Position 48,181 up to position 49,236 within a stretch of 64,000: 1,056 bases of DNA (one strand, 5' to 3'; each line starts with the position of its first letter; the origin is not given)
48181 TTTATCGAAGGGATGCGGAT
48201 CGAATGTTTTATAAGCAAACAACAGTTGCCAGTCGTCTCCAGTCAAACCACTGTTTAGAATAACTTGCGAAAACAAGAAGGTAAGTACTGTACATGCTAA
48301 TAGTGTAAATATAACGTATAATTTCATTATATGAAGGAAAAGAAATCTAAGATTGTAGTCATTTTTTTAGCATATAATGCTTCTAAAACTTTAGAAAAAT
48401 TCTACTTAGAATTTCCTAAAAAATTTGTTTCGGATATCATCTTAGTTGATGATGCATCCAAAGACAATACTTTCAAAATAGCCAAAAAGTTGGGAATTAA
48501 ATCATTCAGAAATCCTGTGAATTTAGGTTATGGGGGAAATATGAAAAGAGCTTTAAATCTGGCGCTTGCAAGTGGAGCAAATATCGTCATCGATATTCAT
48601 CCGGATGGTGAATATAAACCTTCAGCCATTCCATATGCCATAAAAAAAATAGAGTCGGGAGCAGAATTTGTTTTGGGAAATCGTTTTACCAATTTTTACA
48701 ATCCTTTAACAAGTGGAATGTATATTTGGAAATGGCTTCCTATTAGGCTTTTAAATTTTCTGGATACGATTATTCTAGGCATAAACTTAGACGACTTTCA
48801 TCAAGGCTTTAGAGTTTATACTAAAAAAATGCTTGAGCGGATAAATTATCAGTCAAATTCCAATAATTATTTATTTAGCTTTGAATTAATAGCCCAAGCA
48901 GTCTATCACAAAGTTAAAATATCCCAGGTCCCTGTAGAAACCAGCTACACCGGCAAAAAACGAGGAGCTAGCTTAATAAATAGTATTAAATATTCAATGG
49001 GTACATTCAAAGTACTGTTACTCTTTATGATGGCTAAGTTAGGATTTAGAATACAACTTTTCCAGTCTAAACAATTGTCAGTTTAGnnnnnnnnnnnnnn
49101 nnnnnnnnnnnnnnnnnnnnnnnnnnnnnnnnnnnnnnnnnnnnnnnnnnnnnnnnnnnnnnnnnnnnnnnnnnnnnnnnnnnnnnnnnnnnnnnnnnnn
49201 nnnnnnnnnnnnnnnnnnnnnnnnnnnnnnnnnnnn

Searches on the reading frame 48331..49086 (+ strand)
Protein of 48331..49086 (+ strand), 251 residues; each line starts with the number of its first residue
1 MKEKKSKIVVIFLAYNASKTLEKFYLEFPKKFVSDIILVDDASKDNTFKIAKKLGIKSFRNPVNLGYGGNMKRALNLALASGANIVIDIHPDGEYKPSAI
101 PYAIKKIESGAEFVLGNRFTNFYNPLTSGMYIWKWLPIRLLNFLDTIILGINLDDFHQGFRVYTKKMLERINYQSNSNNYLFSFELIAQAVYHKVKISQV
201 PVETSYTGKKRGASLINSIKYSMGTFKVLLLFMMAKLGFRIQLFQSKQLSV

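Call 4: search_protein_families(library=pfam, proteins=[window:48331-49086:+], max_evalue=1)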
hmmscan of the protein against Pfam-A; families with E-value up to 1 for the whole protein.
window:48331-49086:+ (251 aa): 3 families
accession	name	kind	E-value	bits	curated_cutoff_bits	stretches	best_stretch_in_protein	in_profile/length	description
PF00535.33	Glycos_transf_2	-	2.7e-17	63.7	23.3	1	10-170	2-166/168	Glycosyl transferase family 2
PF08854.15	DUF1824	-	0.021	15.2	25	1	142-213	32-101/125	Domain of unknown function (DUF1824)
PF02160.20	Peptidase_A3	-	0.072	13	21.3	1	99-126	80-106/208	Cauliflower mosaic virus peptidase (A3)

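Call 27: search_protein_families(library=ncbifam, proteins=[window:48331-49086:+], max_evalue=1)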
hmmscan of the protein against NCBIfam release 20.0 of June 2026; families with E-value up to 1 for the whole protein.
window:48331-49086:+ (251 aa): 10 families
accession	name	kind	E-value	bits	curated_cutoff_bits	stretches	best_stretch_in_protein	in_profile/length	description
NF058614.1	PPMAGASynPpgS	equivalog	2e-20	73.2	370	1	10-220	4-214/226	polyprenyl-phospho-N-acetylgalactosaminyl synthase PpgS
TIGR04182.1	glyco_TIGR04182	equivalog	2.1e-17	63.5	325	1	9-213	3-198/293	S-layer glycoprotein N-glycosyltransferase AglJ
NF041391.1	DPhHxTase_Halo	equivalog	8.9e-13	47.7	375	1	35-204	26-183/213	dolichyl-phosphate hexose transferase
NF050050.1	ProtGlycPglI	equivalog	0.00065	19.1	500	1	7-120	3-121/306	GalNAc(5)-diNAcBac-PP-undecaprenol beta-1,3-glucosyltransferase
NF007482.0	PRK10073.1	equivalog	0.0011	18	423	1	1-55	1-57/334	glycosyltransferase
TIGR04283.1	glyco_like_mftF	equivalog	0.0013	18.3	182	1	11-109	4-98/221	TIGR04283 family arsenosugar biosynthesis glycosyltransferase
NF047683.1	TeichurnBiosyTuaG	equivalog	0.0055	16.4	400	1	1-60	1-62/252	teichuronic acid biosynthesis protein TuaG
TIGR03937.1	PgaC_IcaA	equivalog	0.013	14.5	422.3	1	5-111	44-154/407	poly-beta-1,6-N-acetyl-D-glucosamine synthase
NF010496.0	PRK13915.1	equivalog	0.015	14.4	262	1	4-58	29-88/307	glucosyl-3-phosphoglycerate synthase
NF053739.1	GlytfEpsEBac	equivalog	0.017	14.1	450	1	7-56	2-53/265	glycosyltransferase EpsE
